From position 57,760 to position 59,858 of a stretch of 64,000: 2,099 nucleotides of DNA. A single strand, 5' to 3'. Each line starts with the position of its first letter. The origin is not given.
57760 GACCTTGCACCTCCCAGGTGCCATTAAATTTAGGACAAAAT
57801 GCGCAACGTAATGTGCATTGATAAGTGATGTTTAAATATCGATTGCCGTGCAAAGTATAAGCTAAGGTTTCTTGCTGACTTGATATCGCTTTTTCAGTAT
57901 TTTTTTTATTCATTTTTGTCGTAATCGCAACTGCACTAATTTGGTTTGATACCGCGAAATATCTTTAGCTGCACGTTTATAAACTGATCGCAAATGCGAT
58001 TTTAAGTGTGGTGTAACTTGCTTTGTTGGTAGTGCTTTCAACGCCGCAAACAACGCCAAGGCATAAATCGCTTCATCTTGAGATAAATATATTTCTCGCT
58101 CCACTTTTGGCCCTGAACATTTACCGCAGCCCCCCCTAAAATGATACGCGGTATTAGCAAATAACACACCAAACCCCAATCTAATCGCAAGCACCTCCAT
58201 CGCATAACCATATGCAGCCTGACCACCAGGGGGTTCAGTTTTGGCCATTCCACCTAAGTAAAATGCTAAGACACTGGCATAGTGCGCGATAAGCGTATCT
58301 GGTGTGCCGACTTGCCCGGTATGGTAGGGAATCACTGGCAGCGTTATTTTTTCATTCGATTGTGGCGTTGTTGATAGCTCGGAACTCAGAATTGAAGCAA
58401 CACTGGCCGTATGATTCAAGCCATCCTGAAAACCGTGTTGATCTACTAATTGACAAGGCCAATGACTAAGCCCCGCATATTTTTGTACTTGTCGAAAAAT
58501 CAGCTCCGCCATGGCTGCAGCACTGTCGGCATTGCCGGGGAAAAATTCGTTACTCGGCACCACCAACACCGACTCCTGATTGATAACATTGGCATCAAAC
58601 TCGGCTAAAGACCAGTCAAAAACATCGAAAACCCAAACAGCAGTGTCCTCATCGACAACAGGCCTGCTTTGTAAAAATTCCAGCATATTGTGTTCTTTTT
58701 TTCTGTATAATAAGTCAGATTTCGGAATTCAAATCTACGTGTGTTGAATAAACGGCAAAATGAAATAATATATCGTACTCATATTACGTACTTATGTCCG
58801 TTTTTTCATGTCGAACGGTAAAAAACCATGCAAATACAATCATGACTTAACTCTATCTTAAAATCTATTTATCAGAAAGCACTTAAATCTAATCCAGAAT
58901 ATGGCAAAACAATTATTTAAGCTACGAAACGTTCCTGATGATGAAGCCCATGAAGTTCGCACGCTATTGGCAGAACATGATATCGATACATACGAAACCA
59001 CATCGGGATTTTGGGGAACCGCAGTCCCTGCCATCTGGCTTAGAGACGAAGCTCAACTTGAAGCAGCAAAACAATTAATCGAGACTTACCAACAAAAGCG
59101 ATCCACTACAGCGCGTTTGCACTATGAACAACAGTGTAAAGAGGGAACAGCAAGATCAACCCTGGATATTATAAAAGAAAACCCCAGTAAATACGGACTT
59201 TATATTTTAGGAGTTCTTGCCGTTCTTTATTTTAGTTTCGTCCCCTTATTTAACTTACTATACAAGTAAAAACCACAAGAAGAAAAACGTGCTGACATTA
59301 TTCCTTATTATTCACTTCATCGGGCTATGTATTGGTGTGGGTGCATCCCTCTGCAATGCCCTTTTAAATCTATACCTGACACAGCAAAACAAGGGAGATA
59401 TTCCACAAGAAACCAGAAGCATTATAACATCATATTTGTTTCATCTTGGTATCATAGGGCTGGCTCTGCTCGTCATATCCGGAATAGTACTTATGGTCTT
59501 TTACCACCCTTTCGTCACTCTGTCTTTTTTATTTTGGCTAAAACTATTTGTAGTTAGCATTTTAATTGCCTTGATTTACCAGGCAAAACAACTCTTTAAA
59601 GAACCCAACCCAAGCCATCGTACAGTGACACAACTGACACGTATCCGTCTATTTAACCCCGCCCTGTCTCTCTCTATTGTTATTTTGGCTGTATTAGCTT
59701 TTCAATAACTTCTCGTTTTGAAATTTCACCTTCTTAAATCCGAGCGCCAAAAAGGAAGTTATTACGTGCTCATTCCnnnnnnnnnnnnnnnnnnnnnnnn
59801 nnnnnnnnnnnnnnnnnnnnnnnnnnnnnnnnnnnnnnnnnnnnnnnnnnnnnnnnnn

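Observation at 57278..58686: Translationally coupled pair: uncharacterised 258-aa protein and a minimal 211-aa radical-SAM enzyme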

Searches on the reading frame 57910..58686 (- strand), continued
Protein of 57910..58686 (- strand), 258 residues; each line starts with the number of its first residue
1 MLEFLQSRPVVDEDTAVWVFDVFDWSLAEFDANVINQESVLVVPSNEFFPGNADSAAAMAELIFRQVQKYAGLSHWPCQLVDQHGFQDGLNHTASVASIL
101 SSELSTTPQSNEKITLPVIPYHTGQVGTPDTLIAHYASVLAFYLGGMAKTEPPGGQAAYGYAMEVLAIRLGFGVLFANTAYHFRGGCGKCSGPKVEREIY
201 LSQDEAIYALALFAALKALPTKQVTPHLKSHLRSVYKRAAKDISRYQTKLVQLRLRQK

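Call 70: find_encoding_contigs(protein=P0047, flank=5000, max_places=1)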
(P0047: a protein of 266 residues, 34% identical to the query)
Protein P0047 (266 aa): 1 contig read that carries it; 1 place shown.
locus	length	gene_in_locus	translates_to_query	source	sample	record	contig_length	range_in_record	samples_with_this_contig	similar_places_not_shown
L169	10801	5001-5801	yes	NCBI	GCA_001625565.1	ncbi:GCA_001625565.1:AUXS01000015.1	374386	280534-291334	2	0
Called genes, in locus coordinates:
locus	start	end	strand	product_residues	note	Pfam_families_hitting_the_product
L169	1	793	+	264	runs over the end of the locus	PF00497:SBP_bac_3 (weak)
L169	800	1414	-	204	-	-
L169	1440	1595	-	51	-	-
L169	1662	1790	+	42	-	-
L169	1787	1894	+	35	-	-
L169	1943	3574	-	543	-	PF08269:dCache_2, PF17200:sCache_2, PF00015:MCPsignal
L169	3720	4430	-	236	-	PF01479:S4 (faint), PF00849:PseudoU_synth_2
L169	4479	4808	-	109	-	PF02962:CHMI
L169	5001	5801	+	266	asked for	-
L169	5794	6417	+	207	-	PF01810:LysE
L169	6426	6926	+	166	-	PF06094:GGACT, PF13772:AIG2_2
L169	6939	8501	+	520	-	PF00144:Beta-lactamase, PF11954:DUF3471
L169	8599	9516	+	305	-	PF00850:Hist_deacetyl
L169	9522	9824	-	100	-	PF13642:DUF4144 (weak)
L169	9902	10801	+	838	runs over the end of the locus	PF00571:CBS, PF00989:PAS, PF13188:PAS_8 (faint), PF13426:PAS_9, PF00990:GGDEF, PF00563:EAL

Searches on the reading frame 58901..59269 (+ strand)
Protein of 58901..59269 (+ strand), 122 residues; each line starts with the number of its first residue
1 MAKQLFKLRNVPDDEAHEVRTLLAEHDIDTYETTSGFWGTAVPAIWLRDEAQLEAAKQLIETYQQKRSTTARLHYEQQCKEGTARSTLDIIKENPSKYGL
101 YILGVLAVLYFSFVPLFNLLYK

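Call 3: search_protein_families(library=ncbifam, proteins=[window:58901-59269:+], max_evalue=0.01)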
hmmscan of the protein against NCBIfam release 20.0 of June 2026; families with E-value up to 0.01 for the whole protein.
window:58901-59269:+ (122 aa): 0 families

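Call 4: search_protein_families(library=pfam, proteins=[window:58901-59269:+], max_evalue=0.01)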
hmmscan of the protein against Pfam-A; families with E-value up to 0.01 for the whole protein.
window:58901-59269:+ (122 aa): 2 families
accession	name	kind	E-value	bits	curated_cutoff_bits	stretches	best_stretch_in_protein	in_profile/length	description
PF19661.4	DUF6164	-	1.3e-37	128.9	27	1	1-113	1-113/116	Family of unknown function (DUF6164)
PF20023.5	WSLR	-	0.0081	16.9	27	0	1-27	8-35/39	Wolframin Sel1-like repeat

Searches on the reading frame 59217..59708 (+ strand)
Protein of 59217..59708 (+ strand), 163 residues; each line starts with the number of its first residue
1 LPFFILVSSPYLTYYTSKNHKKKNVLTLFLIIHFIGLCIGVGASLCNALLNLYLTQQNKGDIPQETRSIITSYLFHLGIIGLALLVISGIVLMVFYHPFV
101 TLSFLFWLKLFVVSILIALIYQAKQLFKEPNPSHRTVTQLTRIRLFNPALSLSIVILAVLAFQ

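Call 3: search_protein_families(library=ncbifam, proteins=[window:59217-59708:+], max_evalue=0.01)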
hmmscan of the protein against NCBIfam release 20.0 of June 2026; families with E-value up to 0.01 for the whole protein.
window:59217-59708:+ (163 aa): 2 families
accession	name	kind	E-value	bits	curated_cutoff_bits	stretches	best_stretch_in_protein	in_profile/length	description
TIGR00701.1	TIGR00701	equivalog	0.00018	21.6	138.05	1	31-160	7-135/142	protoporphyrinogen oxidase HemJ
NF033480.1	bifunc_MprF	equivalog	0.0045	15.3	600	1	14-159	67-218/841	bifunctional lysylphosphatidylglycerol flippase/synthetase MprF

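Call 4: search_protein_families(library=pfam, proteins=[window:59217-59708:+], max_evalue=0.01)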
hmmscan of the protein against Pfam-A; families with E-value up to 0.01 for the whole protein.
window:59217-59708:+ (163 aa): 1 family
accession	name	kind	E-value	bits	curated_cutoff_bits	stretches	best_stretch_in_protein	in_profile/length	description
PF17158.10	MASE4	-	0.0009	19.1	28.4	0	1-87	87-176/239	Membrane-associated sensor, integral membrane domain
